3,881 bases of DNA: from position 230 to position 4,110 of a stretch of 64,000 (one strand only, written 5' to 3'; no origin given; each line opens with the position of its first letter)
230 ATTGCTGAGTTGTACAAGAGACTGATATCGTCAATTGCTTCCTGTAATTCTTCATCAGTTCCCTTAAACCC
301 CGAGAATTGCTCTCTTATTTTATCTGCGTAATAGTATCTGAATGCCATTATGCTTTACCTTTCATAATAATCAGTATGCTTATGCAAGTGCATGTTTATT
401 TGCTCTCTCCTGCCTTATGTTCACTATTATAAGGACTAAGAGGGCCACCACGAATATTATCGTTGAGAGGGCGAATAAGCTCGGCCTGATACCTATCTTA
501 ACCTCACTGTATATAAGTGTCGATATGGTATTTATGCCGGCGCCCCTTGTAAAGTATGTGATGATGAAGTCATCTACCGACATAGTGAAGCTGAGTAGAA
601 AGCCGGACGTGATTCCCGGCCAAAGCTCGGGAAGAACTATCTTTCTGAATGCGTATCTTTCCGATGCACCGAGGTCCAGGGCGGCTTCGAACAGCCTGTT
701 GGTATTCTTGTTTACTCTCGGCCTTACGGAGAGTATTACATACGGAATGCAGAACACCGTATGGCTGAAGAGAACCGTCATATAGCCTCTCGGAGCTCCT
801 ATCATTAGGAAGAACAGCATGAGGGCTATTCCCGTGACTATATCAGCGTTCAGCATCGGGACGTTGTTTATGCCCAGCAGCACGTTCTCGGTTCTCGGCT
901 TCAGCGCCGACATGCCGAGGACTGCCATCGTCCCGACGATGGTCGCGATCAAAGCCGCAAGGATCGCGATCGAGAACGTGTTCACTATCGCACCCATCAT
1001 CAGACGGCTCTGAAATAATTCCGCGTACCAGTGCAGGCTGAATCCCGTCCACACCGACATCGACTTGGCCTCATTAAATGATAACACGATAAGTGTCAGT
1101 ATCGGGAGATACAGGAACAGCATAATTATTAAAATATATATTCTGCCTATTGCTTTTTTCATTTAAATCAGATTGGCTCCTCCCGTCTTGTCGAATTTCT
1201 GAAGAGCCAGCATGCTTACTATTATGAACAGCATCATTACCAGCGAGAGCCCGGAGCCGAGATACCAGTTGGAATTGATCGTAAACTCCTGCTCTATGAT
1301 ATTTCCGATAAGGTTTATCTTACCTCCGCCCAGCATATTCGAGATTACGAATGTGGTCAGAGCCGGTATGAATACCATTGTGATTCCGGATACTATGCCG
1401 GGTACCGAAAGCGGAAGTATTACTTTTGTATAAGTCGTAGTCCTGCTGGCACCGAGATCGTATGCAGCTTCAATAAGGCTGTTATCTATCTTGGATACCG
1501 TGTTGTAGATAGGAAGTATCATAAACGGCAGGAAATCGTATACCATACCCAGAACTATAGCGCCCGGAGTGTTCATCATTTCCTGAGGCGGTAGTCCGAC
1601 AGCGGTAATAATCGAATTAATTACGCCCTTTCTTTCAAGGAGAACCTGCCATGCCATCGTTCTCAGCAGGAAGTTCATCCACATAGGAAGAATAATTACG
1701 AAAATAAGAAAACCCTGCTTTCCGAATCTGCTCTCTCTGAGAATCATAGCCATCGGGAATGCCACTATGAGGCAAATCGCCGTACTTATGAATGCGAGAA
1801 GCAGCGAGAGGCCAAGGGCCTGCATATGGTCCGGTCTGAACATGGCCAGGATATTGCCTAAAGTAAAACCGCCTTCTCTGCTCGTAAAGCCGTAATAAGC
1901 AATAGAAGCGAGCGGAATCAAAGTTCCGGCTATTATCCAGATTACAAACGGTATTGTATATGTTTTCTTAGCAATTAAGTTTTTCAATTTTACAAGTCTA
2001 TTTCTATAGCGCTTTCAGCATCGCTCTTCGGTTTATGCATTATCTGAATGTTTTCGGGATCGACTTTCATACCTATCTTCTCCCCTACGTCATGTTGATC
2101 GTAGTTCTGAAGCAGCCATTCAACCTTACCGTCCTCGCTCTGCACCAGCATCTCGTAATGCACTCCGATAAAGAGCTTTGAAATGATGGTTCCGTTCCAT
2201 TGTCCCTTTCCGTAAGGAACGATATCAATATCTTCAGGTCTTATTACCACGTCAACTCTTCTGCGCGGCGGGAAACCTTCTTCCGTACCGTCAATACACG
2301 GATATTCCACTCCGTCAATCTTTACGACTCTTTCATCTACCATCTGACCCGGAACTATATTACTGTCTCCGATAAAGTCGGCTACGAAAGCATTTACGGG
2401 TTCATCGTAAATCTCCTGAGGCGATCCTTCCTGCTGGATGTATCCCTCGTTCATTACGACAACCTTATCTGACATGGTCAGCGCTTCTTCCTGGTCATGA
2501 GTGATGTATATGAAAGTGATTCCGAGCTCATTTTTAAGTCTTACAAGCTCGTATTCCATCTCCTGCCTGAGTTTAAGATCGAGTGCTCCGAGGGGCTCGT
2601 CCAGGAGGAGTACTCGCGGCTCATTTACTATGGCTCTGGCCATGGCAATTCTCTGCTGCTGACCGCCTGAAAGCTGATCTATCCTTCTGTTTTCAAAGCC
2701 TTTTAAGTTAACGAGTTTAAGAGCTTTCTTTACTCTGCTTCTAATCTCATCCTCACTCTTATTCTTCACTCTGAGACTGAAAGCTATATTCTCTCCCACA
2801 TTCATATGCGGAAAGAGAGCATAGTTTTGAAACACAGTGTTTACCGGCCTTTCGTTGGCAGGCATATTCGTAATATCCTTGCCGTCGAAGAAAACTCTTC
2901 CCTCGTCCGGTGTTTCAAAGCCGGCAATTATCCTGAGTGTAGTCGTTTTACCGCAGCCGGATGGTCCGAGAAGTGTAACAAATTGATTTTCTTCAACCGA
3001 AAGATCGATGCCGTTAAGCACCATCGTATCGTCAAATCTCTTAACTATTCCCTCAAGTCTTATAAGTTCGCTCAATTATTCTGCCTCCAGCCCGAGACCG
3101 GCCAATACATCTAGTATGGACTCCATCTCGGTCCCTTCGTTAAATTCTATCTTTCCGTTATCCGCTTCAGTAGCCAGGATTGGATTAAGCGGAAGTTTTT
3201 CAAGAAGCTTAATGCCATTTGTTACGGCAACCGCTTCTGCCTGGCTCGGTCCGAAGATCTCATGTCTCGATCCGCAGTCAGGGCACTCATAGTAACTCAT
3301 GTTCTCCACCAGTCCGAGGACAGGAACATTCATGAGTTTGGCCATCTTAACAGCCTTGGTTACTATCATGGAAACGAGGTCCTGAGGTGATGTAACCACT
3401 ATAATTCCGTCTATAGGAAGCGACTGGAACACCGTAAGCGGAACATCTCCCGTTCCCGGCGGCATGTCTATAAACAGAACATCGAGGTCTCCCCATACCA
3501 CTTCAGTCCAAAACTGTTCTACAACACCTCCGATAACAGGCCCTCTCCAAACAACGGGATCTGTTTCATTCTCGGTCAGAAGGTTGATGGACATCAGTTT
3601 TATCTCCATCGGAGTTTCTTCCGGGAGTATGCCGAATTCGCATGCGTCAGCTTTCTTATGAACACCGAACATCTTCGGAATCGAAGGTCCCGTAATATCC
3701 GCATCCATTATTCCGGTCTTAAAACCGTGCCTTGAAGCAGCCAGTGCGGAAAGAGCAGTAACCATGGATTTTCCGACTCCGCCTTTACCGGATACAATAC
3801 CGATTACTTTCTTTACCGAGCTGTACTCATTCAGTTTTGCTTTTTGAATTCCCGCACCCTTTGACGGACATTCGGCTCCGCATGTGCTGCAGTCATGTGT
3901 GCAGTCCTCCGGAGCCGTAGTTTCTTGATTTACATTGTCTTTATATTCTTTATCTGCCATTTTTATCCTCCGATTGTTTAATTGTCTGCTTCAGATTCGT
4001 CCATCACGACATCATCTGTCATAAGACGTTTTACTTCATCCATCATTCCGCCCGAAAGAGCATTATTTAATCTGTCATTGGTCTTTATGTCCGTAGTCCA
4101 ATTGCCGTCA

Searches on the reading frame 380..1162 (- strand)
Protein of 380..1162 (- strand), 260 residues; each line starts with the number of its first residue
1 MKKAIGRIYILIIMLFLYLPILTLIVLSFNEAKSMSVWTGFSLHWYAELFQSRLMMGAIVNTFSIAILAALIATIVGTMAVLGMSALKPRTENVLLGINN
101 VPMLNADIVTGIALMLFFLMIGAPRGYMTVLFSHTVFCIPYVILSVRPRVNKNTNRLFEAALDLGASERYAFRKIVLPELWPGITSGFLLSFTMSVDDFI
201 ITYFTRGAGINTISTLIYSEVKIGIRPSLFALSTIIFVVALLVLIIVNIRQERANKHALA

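Call 52: find_encoding_contigs(protein=window:380-1162:-, flank=10000, max_places=3)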
Protein window:380-1162:- (260 aa): 23 contigs read that carry it; 3 places shown.
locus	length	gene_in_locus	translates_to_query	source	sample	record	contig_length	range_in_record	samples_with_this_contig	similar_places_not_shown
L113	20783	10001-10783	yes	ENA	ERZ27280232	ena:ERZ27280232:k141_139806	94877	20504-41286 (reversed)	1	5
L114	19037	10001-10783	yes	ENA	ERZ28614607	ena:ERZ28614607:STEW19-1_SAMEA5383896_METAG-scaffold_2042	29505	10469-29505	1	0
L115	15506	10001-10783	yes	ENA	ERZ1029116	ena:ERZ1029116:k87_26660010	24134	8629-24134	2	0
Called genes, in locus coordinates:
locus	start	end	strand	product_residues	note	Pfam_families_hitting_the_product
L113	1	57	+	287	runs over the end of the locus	PF01969:Ni_insertion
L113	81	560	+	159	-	PF01969:Ni_insertion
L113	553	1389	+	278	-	PF01048:PNP_UDP_1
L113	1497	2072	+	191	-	PF01966:HD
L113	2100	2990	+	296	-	PF00132:Hexapep (faint)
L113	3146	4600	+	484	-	PF12390:Se-cys_synth_N (faint), PF03841:SelA, PF01212:Beta_elim_lyase (weak), PF03841:SelA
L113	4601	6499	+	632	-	PF00009:GTP_EFTU, PF01926:MMR_HSR1, PF03144:GTP_EFTU_D2, PF25461:Beta-barrel_SelB, PF09106:WHD_2nd_SelB (weak), PF09107:WHD_3rd_SelB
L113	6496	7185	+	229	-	-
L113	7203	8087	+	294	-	PF01656:CbiA (weak), PF10609:ParA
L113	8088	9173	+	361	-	PF00005:ABC_tran, PF08402:TOBE_2 (weak)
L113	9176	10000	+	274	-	PF00528:BPD_transp_1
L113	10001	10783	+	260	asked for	PF00528:BPD_transp_1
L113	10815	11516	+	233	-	PF04607:RelA_SpoT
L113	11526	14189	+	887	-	PF00133:tRNA-synt_1, PF09334:tRNA-synt_1g (weak), PF13603:tRNA-synt_1_2 (weak), PF09334:tRNA-synt_1g (weak), PF08264:Anticodon_1, PF10458:Val_tRNA-synt_C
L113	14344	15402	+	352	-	PF02661:Fic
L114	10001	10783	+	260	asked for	PF00528:BPD_transp_1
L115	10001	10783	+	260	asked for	PF00528:BPD_transp_1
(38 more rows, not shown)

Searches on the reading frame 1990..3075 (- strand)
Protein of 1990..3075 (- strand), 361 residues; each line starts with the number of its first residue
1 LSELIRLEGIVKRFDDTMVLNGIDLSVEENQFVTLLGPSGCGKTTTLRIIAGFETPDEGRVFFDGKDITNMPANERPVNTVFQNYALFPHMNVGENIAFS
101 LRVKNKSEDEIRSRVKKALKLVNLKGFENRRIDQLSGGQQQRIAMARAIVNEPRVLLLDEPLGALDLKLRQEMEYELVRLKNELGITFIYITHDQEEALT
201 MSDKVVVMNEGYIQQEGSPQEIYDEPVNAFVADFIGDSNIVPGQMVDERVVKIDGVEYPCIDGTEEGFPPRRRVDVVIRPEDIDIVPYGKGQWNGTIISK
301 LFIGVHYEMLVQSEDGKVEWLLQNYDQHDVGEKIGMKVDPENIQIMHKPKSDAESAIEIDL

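Call 42: search_protein_families(library=pfam, max_evalue=0.01, proteins=[window:1990-3075:-])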
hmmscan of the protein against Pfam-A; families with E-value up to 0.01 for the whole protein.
window:1990-3075:- (361 aa): 8 families
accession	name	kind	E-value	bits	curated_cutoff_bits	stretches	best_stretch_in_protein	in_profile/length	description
PF00005.33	ABC_tran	-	1.6e-38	132.9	25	1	20-162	1-136/137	ABC transporter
PF08402.16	TOBE_2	-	2.1e-07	31.4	21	1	276-344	1-74/76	TOBE domain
PF13401.12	AAA_22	-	3.4e-05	24.6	27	1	29-192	4-122/130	AAA domain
PF13304.12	AAA_21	-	0.00043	20.9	27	0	107-195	210-300/304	AAA domain, putative AbiEii toxin, Type IV TA system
PF20720.3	nSTAND3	-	0.0016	18.6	27.2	1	27-51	14-38/155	Novel STAND NTPase 3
PF03215.21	Rad17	-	0.0025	18.2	23.8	1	25-52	40-67/186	Rad17 P-loop domain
PF02463.25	SMC_N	-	0.006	16.5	40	0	30-206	24-210/220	RecF/RecN/SMC N terminal domain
PF00004.35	AAA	-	0.0067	17.3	21.2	0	34-53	2-21/131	ATPase family associated with various cellular activities (AAA)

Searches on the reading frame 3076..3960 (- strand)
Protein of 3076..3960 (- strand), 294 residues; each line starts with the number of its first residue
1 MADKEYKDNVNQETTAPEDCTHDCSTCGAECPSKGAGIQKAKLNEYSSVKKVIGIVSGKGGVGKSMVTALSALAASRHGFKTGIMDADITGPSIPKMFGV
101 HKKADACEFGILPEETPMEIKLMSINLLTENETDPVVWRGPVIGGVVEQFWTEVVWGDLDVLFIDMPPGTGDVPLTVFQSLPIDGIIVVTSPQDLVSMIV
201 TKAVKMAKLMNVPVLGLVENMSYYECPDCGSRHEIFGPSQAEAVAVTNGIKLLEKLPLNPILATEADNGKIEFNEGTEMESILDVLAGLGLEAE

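Call 42: search_protein_families(library=pfam, max_evalue=0.01, proteins=[window:3076-3960:-])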
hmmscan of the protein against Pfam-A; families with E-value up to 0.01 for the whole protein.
window:3076-3960:- (294 aa): 4 families
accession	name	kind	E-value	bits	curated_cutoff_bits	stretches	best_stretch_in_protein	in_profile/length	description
PF10609.15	ParA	-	4.8e-87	291.9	27.1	1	49-275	2-228/246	NUBPL iron-transfer P-loop NTPase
PF01656.29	CbiA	-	2.6e-07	31.1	25.4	1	53-165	1-54/125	CobQ/CobB/MinD/ParA nucleotide binding domain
PF02374.21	ArsA_ATPase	-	0.0049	16.6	24.3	0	55-88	5-38/305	Anion-transporting ATPase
PF13614.12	AAA_31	-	0.0066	16.8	27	0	51-91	2-42/177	AAA domain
